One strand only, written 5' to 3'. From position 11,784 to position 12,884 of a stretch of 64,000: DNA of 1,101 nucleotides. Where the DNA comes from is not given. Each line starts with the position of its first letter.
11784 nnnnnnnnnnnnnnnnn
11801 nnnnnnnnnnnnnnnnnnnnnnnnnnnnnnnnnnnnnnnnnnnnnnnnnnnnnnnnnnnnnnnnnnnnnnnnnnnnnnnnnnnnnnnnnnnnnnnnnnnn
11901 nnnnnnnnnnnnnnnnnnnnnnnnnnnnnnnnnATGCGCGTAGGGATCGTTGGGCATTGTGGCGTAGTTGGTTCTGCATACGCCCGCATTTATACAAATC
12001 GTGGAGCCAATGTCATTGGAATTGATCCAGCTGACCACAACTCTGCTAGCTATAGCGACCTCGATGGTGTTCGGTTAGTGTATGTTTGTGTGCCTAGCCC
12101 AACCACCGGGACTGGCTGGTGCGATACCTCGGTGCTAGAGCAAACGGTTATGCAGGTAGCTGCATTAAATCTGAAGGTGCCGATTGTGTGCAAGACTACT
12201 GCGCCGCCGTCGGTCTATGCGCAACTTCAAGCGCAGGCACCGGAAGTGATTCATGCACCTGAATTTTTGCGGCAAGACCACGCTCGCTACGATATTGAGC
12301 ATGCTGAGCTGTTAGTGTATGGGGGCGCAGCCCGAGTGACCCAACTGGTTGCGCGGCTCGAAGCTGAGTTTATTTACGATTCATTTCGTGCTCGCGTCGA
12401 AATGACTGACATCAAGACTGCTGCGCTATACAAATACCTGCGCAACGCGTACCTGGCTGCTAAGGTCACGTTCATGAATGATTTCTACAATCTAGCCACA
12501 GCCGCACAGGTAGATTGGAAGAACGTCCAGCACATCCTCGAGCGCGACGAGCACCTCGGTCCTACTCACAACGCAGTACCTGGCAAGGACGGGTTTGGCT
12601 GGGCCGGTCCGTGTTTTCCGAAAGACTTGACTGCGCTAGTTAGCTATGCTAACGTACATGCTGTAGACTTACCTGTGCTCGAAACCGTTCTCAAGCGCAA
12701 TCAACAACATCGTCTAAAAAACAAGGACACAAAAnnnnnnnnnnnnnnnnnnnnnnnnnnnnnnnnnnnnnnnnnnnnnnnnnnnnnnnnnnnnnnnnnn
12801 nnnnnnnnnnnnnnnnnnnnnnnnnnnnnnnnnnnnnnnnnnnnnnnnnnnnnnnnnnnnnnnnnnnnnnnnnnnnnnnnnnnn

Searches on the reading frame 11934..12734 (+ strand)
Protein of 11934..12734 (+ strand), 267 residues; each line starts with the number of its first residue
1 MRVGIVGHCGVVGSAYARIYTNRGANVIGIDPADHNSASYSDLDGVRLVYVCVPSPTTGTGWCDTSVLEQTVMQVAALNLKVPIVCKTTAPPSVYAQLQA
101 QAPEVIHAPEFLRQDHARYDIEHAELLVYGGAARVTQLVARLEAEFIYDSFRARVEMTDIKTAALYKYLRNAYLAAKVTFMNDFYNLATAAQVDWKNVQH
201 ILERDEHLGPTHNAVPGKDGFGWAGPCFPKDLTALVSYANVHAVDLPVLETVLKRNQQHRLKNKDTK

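Call 25: search_protein_families(library=pfam, proteins=[window:11934-12734:+], max_evalue=0.001)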
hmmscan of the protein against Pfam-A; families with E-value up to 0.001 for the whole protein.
window:11934-12734:+ (267 aa): 2 families
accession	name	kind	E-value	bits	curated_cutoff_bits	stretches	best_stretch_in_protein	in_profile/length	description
PF00984.24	UDPG_MGDP_dh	-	3e-19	69.3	25.4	1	161-257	1-93/94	UDP-glucose/GDP-mannose dehydrogenase family, central domain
PF03721.20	UDPG_MGDP_dh_N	-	6.8e-08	32.7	27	1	46-137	77-181/187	UDP-glucose/GDP-mannose dehydrogenase family, NAD binding domain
